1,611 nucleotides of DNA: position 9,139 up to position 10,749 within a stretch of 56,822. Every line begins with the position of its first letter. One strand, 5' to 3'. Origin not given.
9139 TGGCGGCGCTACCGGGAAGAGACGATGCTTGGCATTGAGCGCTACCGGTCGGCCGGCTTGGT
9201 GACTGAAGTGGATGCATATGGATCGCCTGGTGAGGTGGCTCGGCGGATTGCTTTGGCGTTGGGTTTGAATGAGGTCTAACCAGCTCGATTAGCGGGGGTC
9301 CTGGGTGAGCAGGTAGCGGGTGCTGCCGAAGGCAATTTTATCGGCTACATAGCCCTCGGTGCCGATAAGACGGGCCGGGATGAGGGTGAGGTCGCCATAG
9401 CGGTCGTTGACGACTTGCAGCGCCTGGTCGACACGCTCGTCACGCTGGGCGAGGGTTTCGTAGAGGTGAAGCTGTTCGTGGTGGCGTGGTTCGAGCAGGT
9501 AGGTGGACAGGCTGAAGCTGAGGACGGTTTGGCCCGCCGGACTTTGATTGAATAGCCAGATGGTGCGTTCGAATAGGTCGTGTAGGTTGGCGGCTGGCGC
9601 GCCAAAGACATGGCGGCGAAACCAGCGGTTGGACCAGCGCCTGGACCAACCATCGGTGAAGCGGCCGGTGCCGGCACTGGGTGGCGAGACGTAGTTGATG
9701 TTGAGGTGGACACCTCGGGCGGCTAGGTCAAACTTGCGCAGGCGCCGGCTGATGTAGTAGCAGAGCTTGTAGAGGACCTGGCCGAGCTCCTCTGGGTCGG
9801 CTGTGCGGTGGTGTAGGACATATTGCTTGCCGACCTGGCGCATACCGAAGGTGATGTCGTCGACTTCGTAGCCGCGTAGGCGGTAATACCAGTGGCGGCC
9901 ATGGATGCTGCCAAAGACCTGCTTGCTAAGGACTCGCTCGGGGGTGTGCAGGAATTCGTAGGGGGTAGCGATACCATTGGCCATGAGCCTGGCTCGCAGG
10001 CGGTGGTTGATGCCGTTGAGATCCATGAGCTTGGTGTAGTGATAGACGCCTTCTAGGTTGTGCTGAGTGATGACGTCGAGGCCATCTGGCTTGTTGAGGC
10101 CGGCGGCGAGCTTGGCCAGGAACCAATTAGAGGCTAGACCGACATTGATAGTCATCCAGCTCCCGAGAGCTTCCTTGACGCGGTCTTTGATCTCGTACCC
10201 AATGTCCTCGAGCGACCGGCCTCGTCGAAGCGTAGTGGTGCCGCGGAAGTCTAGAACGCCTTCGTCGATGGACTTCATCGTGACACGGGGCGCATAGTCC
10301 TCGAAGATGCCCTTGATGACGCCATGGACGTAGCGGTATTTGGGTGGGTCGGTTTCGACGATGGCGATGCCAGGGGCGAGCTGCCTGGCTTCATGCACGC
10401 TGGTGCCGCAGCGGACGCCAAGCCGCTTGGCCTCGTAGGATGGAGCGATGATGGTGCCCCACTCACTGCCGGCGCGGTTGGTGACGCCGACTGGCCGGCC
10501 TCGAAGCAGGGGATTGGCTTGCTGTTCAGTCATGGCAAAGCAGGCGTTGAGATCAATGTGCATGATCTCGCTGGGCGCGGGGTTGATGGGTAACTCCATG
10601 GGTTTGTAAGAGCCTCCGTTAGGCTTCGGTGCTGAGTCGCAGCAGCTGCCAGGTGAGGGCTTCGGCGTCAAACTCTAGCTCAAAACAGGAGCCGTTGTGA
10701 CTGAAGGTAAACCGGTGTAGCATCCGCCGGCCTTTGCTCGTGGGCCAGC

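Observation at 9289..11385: Operon joining an Avd-type four-helix-bundle protein, a 92-aa orphan and a UmuC-like Y-family polymerase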

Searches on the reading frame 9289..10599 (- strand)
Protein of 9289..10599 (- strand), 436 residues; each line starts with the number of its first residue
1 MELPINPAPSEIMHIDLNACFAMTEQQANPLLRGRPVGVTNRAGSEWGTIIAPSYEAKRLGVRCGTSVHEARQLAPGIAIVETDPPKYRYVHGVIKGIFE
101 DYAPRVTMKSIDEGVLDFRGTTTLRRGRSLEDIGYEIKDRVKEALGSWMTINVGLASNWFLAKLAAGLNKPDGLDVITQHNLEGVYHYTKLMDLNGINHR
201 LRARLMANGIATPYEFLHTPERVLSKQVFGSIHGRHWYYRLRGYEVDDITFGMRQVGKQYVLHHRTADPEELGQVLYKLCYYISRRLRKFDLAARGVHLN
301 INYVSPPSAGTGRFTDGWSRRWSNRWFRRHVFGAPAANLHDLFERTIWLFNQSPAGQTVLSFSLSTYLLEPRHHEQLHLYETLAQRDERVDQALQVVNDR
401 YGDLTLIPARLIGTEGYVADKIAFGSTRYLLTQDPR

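Call 3: search_protein_families(library=pfam, proteins=[window:9289-10599:-], max_evalue=1)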
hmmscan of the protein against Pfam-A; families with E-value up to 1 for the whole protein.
window:9289-10599:- (436 aa): 2 families
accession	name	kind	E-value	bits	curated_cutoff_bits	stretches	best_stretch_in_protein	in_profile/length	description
PF00817.25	IMS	-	8.5e-29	100.8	23.2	1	15-166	1-147/148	impB/mucB/samB family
PF11799.13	IMS_C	-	2.7e-08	34.7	20.7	1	255-379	3-109/109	impB/mucB/samB family C-terminal domain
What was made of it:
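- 9289..10599 (-): Active Y-family DNA polymerase (PolY), 436 aa. IMS 100.8 bits and IMS_C 34.7 bits (call 3).
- On Y-family DNA polymerase: PF00817 100.8 bits and PF11799 34.7 bits (call 3).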

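Call 4: search_protein_families(library=ncbifam, proteins=[window:9289-10599:-], max_evalue=1)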
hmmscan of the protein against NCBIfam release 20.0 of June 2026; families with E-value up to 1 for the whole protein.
window:9289-10599:- (436 aa): 10 families
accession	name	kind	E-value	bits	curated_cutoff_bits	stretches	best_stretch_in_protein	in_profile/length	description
NF003015.0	PRK03858.1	subfamily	1e-48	166.4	367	1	10-414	7-388/399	DNA polymerase IV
NF002677.0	PRK02406.1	equivalog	4.4e-43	147.7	256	1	11-299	7-292/357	DNA polymerase IV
NF002848.0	PRK03103.1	subfamily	1e-42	146.1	381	1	11-412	5-392/410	DNA polymerase IV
NF002492.0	PRK01810.1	equivalog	4.3e-41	141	399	1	12-404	12-387/412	DNA polymerase IV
NF010731.0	PRK14133.1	equivalog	1.4e-39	136.3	362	1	11-302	4-286/352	DNA polymerase IV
NF002751.0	PRK02794.1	equivalog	1.3e-36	126.4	371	1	11-301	39-323/425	DNA polymerase IV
NF002882.0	PRK03348.1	equivalog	8.8e-35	120.4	389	1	11-301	6-293/461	DNA polymerase IV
NF002292.0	PRK01216.1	equivalog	2.6e-25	89.2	339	1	12-218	3-207/351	DNA polymerase IV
NF002883.0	PRK03352.1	equivalog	2.9e-22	79.3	330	1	11-285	6-275/347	DNA polymerase IV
NF002955.0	PRK03609.1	subfamily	5.8e-18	65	431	1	14-227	4-217/422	translesion error-prone DNA polymerase V subunit UmuC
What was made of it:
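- On UmuC (Pol V catalytic subunit): NF002955 scores 65 bits against a cut-off of 431, and Pol IV models score higher (call 4).
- On DinB / Pol IV: The best model is NF003015 at 166 bits against a cut-off of 367 (call 4).
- Checked: Family assignments (calls 3, 4).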

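Call 12: find_related_loci(query=window:9289-10599:-, collection=genome_contigs, flank=5000)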
Query window:9289-10599:- (436 aa) in genome_contigs; peptide patterns used: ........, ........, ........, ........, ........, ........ (x = any residue, [..] = any of these).
55 stretches matched a pattern; 2 encode a relative of the query (tblastn E <= 1e-3); 2 distinct loci.
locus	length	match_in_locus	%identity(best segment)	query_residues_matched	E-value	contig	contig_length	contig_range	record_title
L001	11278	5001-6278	70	1-430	0e+0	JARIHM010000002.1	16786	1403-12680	MAG: Candidatus Saccharibacteria bacterium isolate CullarsAll.DT.42 k141_790226, whole genome shotgun sequence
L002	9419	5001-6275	68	1-431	0e+0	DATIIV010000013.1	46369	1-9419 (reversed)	MAG TPA_asm: Candidatus Saccharimonadia bacterium isolate SMAG_U15674 k141_139469, whole genome shotgun sequence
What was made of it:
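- The polymerase is 68-70% identical to those of Saccharibacteria/Saccharimonadia MAGs (call 12).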

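Call 16: find_homologous_proteins(query=window:9289-10599:-, max_evalue=1e-20)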
Query window:9289-10599:- (436 aa): 3151 proteins with E <= 1e-20 among 8000 candidates; the best 120 are listed.
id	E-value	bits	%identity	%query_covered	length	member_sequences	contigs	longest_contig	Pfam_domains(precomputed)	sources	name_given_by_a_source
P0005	0.0e+0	1018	100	100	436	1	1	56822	PF11799.14,PF00817.26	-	-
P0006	2.5e-231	786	80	100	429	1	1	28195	PF11799.14,PF00817.26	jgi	jgi:DNA polymerase IV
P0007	3.3e-216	736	74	99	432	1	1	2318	PF11799.14,PF00817.26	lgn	-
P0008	4.5e-216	736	74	99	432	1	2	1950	PF11799.14,PF00817.26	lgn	-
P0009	1.6e-214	731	73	99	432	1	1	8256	PF11799.14,PF00817.26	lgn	-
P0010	4.1e-213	726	72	99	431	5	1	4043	PF11799.14,PF00817.26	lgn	-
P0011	5.8e-208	709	72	99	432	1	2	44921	PF11799.14,PF00817.26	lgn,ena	-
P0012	3.4e-207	707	73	99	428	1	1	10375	PF11799.14,PF00817.26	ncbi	-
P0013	1.1e-206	705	72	99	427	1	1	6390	PF11799.14,PF00817.26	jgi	jgi:DNA polymerase IV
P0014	7.6e-206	702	71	100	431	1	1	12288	PF11799.14,PF00817.26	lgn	-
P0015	9.4e-204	695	72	99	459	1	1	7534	PF11799.14,PF00817.26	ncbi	-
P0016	1.8e-202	691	70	100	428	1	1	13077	PF11799.14,PF00817.26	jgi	jgi:DNA polymerase-4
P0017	4.3e-200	683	70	99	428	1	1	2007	PF11799.14,PF00817.26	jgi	jgi:DNA polymerase-4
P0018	7.1e-199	679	70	99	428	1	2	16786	PF11799.14,PF00817.26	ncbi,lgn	-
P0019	2.2e-196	671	69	99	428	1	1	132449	PF11799.14,PF00817.26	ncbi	-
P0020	4.8e-195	667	69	100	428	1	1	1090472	PF11799.14,PF00817.26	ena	-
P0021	3.5e-194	664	68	99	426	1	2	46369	PF11799.14,PF00817.26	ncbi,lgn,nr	ncbi:MAG TPA: hypothetical protein VLI05_03110 [Candidatus Saccharimonadia bacterium]|nr:hypothetica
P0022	8.5e-192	656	68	99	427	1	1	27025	PF11799.14,PF00817.26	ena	-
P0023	8.8e-192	656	67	99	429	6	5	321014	PF11799.14,PF00817.26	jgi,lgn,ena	-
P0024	1.7e-187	642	67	100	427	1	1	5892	PF11799.14,PF00817.26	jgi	jgi:DNA polymerase-4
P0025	6.5e-185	633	68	96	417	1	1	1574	PF11799.14,PF00817.26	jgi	jgi:DNA polymerase-4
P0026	1.9e-182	625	66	99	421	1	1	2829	PF11799.14,PF00817.26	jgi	jgi:DNA polymerase-4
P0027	5.9e-175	600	65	99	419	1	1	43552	PF11799.14,PF00817.26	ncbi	-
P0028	6.1e-175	600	65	97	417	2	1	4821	PF00817.26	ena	-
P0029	1.8e-157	543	59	99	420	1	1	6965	PF11799.14,PF00817.26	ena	-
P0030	2.9e-145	503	55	98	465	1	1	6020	PF11799.14,PF00817.26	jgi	jgi:DNA polymerase IV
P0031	1.6e-140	487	55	99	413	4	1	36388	PF11799.14,PF00817.26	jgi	jgi:DNA polymerase-4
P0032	6.9e-139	482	65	75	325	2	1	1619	PF11799.14,PF00817.26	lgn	-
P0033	4.7e-138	479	54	99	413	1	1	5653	PF11799.14,PF00817.26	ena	-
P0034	4.1e-135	469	50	99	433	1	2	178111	PF11799.14,PF00817.26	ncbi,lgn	-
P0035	6.7e-134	465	53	99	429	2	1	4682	PF11799.14,PF00817.26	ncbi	-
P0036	1.4e-133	464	51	99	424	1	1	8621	PF11799.14,PF00817.26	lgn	-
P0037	1.8e-133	464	54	96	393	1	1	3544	PF00817.26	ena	-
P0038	1.1e-132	461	51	99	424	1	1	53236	PF00817.26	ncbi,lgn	-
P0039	1.4e-131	457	51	99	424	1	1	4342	PF11799.14,PF00817.26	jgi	jgi:DNA polymerase-4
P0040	1.9e-131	457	51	99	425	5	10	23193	PF11799.14,PF00817.26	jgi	jgi:DNA polymerase-4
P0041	9.2e-131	455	50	99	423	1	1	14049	PF11799.14,PF00817.26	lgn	-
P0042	2.0e-130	454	50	99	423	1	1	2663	PF11799.14,PF00817.26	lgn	-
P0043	2.7e-130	453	51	99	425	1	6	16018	PF11799.14,PF00817.26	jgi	jgi:DNA polymerase-4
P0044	2.9e-130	453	50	99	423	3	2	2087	PF11799.14,PF00817.26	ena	-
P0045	4.1e-130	453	51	99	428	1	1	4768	PF11799.14,PF00817.26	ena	-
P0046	5.9e-130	452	51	99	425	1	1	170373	PF11799.14,PF00817.26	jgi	jgi:DNA polymerase-4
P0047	5.9e-130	452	50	99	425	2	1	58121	PF11799.14,PF00817.26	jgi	jgi:DNA polymerase-4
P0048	1.4e-129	451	50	99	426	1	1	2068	PF11799.14,PF00817.26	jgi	jgi:DNA polymerase IV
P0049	2.5e-129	450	50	99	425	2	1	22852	PF11799.14,PF00817.26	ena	-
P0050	2.7e-129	450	52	96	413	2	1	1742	PF11799.14,PF00817.26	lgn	-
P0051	4.4e-129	449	49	99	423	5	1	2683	PF11799.14,PF00817.26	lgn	-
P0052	7.2e-129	449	50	99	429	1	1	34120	PF11799.14,PF00817.26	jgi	jgi:DNA polymerase-4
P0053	8.2e-129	448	51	99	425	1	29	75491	PF11799.14,PF00817.26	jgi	jgi:DNA polymerase-4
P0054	9.2e-129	448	49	99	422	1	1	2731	PF00817.26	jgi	jgi:DNA polymerase-4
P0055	1.1e-128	448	50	99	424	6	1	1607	PF11799.14,PF00817.26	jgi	-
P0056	1.2e-128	448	50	99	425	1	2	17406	PF11799.14,PF00817.26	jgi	jgi:DNA polymerase-4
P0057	1.5e-128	448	51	99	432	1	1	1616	PF11799.14,PF00817.26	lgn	-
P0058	1.5e-128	448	49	99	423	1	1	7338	PF11799.14,PF00817.26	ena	-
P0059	1.4e-127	444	49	99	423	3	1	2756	PF00817.26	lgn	-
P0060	1.9e-127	444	50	99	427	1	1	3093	PF11799.14,PF00817.26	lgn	-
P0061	4.2e-127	443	50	99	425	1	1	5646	PF11799.14,PF00817.26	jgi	jgi:DNA polymerase-4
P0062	4.9e-127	443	49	99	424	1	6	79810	PF11799.14,PF00817.26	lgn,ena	-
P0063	7.2e-127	442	49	99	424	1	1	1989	PF11799.14,PF00817.26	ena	-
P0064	1.1e-126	441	50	99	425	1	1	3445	PF11799.14,PF00817.26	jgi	jgi:DNA polymerase IV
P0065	1.2e-126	441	48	99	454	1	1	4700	PF00817.26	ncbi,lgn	-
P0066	1.2e-126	441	56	87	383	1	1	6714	PF11799.14,PF00817.26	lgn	-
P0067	1.2e-126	441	49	99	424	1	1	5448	PF11799.14,PF00817.26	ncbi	-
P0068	2.4e-126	440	51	99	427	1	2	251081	PF11799.14,PF00817.26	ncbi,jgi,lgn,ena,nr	ncbi:MAG TPA: hypothetical protein VMT30_01365 [Candidatus Saccharimonadia bacterium]|nr:hypothetica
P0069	2.4e-126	440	49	99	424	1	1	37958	PF11799.14,PF00817.26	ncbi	-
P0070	2.6e-126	440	49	99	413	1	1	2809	PF11799.14,PF00817.26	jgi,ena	jgi:DNA polymerase-4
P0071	3.9e-126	440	49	99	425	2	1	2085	PF11799.14,PF00817.26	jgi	jgi:DNA polymerase IV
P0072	4.3e-126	439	48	99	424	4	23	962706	PF11799.14,PF00817.26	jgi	jgi:DNA polymerase-4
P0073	5.6e-126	439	51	99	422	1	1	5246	PF11799.14,PF00817.26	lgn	-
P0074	7.0e-126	439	49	99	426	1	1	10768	PF11799.14,PF00817.26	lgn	-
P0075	1.0e-125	438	51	96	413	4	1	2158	PF11799.14,PF00817.26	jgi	jgi:DNA polymerase-4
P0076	1.1e-125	438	50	99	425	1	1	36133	PF00817.26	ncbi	-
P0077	1.2e-125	438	50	99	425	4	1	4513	PF11799.14,PF00817.26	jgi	jgi:DNA polymerase-4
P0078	1.3e-125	438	50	99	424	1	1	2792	PF11799.14,PF00817.26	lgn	-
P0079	1.7e-125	437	50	99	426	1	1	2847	PF11799.14,PF00817.26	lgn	-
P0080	2.8e-125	437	49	99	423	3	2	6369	PF11799.14,PF00817.26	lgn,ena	-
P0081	3.4e-125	436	50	99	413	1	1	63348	PF11799.14,PF00817.26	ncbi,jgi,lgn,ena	jgi:DNA polymerase-4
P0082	3.8e-125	436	49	99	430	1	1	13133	PF11799.14,PF00817.26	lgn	-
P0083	4.1e-125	436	49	99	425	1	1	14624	PF11799.14,PF00817.26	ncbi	-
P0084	4.4e-125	436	49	96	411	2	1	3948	PF00817.26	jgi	-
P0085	5.2e-125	436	50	99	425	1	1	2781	PF00817.26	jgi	jgi:DNA polymerase-4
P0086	1.0e-124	435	48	99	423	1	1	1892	PF00817.26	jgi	jgi:DNA polymerase IV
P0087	1.4e-124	434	49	99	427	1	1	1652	PF11799.14,PF00817.26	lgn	-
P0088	1.8e-124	434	49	99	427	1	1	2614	PF11799.14,PF00817.26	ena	-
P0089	2.3e-124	434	50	99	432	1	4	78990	PF11799.14,PF00817.26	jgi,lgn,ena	-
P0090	2.3e-124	434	49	99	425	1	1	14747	PF11799.14,PF00817.26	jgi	jgi:DNA polymerase IV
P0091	3.1e-124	433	51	100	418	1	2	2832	PF00817.26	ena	-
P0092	5.0e-124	433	47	99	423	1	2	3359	PF11799.14,PF00817.26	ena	-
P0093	5.1e-124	433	50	99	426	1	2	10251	PF11799.14,PF00817.26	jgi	jgi:DNA polymerase IV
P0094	1.1e-123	431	49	99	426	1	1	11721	PF11799.14,PF00817.26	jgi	jgi:DNA polymerase-4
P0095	1.6e-123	431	48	99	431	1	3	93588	PF11799.14,PF00817.26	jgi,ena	-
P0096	1.8e-123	431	49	99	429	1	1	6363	PF11799.14,PF00817.26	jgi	jgi:DNA polymerase IV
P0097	2.2e-123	431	47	99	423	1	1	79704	PF11799.14,PF00817.26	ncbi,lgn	-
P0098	2.8e-123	430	50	98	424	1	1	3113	PF11799.14,PF00817.26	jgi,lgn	jgi:DNA polymerase-4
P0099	3.4e-123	430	48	99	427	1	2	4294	PF11799.14,PF00817.26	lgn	-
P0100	4.3e-123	430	49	99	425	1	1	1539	PF11799.14,PF00817.26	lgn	-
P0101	2.3e-122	427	49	99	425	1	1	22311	PF11799.14,PF00817.26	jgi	jgi:DNA polymerase-4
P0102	2.3e-122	427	49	99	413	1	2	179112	PF11799.14,PF00817.26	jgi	jgi:DNA polymerase-4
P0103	3.6e-122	426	50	99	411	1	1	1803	PF11799.14,PF00817.26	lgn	-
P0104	6.1e-122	426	48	99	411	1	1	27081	PF11799.14,PF00817.26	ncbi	-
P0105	6.6e-122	426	47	99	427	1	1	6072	PF11799.14,PF00817.26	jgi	jgi:DNA polymerase-4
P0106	9.5e-122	425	48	99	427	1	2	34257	PF11799.14,PF00817.26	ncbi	ncbi:MAG: DNA polymerase IV [Candidatus Saccharimonadales bacterium]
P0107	1.1e-121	425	50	99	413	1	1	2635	PF00817.26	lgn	-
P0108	1.2e-121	425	48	99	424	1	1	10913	PF11799.14,PF00817.26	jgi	jgi:DNA polymerase IV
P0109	1.8e-121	424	48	99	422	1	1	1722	PF11799.14,PF00817.26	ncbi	-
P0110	2.2e-121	424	49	99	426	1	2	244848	PF11799.14,PF00817.26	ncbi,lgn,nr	ncbi:hypothetical protein HJC99_02130 [Candidatus Saccharibacteria bacterium]|nr:hypothetical protei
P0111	2.4e-121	424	48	99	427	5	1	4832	PF00817.26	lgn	-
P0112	2.9e-121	423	48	99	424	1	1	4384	PF11799.14,PF00817.26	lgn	-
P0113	3.3e-121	423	49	99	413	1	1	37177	PF11799.14,PF00817.26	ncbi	-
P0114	4.4e-121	423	48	99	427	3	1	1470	PF11799.14,PF00817.26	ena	-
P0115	6.7e-121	422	48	99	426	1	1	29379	PF11799.14,PF00817.26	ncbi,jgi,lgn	ncbi:MAG TPA: hypothetical protein VGH44_03520 [Candidatus Saccharimonadia bacterium]|jgi:DNA polyme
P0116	7.5e-121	422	48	99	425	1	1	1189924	PF00817.26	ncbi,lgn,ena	-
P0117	9.5e-121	422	48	99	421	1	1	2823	PF11799.14,PF00817.26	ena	-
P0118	1.2e-120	421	49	96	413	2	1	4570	PF00817.26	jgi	jgi:DNA polymerase-4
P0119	1.2e-120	421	49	100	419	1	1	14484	PF11799.14,PF00817.26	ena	-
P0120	1.4e-120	421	50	98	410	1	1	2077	PF11799.14,PF00817.26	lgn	-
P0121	1.4e-120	421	49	98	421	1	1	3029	PF11799.14,PF00817.26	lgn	-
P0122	1.9e-120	421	48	99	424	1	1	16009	PF11799.14,PF00817.26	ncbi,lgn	-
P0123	3.1e-120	420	48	99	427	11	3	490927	PF00817.26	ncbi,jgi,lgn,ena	-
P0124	3.3e-120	420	48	96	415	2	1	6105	PF11799.14,PF00817.26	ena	-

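Call 17: find_encoding_contigs(protein=P0116, flank=4000, max_places=2)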
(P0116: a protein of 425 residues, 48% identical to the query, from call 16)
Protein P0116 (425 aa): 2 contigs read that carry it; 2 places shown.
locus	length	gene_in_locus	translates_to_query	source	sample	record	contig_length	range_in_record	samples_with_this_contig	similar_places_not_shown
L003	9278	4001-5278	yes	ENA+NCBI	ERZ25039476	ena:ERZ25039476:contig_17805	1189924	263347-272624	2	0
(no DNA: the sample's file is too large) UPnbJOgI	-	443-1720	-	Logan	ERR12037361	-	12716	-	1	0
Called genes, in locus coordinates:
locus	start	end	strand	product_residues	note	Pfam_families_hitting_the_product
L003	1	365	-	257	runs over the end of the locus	PF14023:Bestrophin-like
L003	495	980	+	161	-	-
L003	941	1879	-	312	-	PF09992:NAGPA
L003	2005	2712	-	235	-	-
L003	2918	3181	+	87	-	-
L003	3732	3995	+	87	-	-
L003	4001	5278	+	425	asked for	PF00817:IMS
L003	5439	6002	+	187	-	PF01569:PAP2, PF14378:PAP2_3 (weak)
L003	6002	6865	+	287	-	PF00781:DAGK_cat, PF19279:YegS_C (weak)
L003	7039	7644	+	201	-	-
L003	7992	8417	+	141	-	-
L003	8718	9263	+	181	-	-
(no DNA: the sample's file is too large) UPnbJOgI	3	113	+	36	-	?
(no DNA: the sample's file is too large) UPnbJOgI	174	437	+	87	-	-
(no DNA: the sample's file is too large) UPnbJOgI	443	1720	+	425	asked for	PF00817:IMS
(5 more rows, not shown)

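Call 18: find_encoding_contigs(protein=P0034, flank=4000, max_places=2)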
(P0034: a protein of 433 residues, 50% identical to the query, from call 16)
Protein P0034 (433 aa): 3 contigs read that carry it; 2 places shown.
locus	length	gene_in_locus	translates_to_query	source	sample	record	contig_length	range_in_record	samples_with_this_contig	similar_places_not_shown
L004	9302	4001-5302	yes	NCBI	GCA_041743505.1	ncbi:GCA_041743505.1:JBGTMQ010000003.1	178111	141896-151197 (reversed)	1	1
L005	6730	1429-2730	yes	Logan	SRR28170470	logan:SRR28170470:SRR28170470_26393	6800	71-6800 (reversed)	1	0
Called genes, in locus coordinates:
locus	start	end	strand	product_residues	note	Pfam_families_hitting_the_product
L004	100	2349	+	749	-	PF13472:Lipase_GDSL_2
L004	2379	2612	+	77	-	-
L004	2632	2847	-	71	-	-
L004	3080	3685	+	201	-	PF13238:AAA_18, PF00406:ADK, PF13207:AAA_17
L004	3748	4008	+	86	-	-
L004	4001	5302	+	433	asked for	PF00817:IMS, PF11799:IMS_C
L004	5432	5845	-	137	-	PF05635:23S_rRNA_IVP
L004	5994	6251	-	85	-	-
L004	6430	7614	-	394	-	PF05651:Diacid_rec (faint), PF17853:GGDEF_2, PF13556:HTH_30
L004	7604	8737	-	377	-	PF17853:GGDEF_2, PF13556:HTH_30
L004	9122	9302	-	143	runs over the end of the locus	-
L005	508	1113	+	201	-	PF13238:AAA_18, PF00406:ADK, PF13207:AAA_17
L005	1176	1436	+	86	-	-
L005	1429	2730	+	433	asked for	PF00817:IMS, PF11799:IMS_C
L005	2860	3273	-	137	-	PF05635:23S_rRNA_IVP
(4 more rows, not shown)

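Call 65: search_solved_structures(query=window:9289-10599:-, max_evalue=1e-10, show_alignments=0)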
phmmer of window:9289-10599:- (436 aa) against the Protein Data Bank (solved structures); distinct sequences matched with E-value up to 1e-10: 69 (the best 60 are shown).
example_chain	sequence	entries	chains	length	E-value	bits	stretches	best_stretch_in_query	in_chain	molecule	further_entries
7yll_A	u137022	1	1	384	1.3e-34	123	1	11-302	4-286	DNA polymerase IV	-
2w9b_A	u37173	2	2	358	2.1e-23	86.1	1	12-279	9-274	DNA POLYMERASE IV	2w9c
2asd_A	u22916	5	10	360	4.1e-23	85.1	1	12-278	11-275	DNA polymerase IV | Dpo4 polymerase IV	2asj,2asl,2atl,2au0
4g3i_A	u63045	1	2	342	4.2e-23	85.1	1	12-278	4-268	DNA polymerase IV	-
3pvx_A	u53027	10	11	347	4.2e-23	85.1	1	12-278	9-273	DNA polymerase IV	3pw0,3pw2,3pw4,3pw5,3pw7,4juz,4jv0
3v6k_A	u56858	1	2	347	4.2e-23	85.1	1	12-278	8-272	DNA polymerase IV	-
3v6h_A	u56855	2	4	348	4.2e-23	85.1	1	12-278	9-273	DNA polymerase IV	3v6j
3gii_A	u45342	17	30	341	4.4e-23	85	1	12-278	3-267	DNA polymerase IV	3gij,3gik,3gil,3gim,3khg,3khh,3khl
2uvr_A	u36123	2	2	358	4.4e-23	85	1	12-278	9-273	DNA POLYMERASE IV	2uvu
2ago_A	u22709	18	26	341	4.6e-23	85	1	12-278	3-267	DNA polymerase IV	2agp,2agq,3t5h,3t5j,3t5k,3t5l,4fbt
4tqr_A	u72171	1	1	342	4.6e-23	85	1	12-278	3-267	DNA polymerase IV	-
2rdi_A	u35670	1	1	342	4.6e-23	85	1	12-278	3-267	DNA polymerase IV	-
2bq3_A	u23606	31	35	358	4.6e-23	85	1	12-278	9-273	DNA POLYMERASE IV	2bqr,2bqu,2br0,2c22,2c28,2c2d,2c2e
2uvv_A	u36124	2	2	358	4.6e-23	85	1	12-278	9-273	DNA POLYMERASE IV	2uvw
4gc7_A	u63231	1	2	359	4.6e-23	85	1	12-278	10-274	DNA polymerase IV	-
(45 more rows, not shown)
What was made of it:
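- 9289..10599 (-): The best PDB match is Pol IV 7yll, 1.3e-34 (call 65).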

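Call 69: search_protein_families(library=pfam, alignment_id=A5, max_evalue=0.5)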
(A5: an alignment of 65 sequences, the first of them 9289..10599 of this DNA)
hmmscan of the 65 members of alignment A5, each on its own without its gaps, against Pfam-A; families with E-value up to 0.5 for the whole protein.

A. member 1, window:9289-10599:- (436 aa): 2 families
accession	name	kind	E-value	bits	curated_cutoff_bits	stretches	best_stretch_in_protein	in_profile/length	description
PF00817.25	IMS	-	8.5e-29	100.8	23.2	1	15-166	1-147/148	impB/mucB/samB family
PF11799.13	IMS_C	-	2.7e-08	34.7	20.7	1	255-379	3-109/109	impB/mucB/samB family C-terminal domain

B. families by the number of members that match (of 65 scanned): 20 families
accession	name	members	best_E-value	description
PF00817.25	IMS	65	4.7e-35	impB/mucB/samB family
PF11799.13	IMS_C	65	4.3e-13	impB/mucB/samB family C-terminal domain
PF14520.12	HHH_5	4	0.00074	Helix-hairpin-helix domain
PF11203.13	EccE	4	0.11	Putative type VII ESX secretion system translocon, EccE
PF05596.16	Taeniidae_ag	3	0.12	Taeniidae antigen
PF15713.10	PTPRCAP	2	0.076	Protein tyrosine phosphatase receptor type C-associated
PF24152.1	DUF7405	2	0.2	Family of unknown function (DUF7405)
PF17074.11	Darcynin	1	0.023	Darcynin, domain of unknown function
PF13438.11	DUF4113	1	0.039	Domain of unknown function (DUF4113)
PF16919.11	PknG_rubred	1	0.076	Protein kinase G rubredoxin domain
PF12086.13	DUF3563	1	0.093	Protein of unknown function (DUF3563)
PF23075.1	zf-C2H2_ZNF462_11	1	0.098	Zinc finger protein 462, C2H2 zinc finger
PF12975.13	DUF3859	1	0.11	Domain of unknown function (DUF3859)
PF01281.25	Ribosomal_L9_N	1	0.12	Ribosomal protein L9, N-terminal domain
PF19612.4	DUF6117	1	0.13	Family of unknown function (DUF6117)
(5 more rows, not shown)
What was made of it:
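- On Y-family DNA polymerase: All 65 homologs hit both models (call 69).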
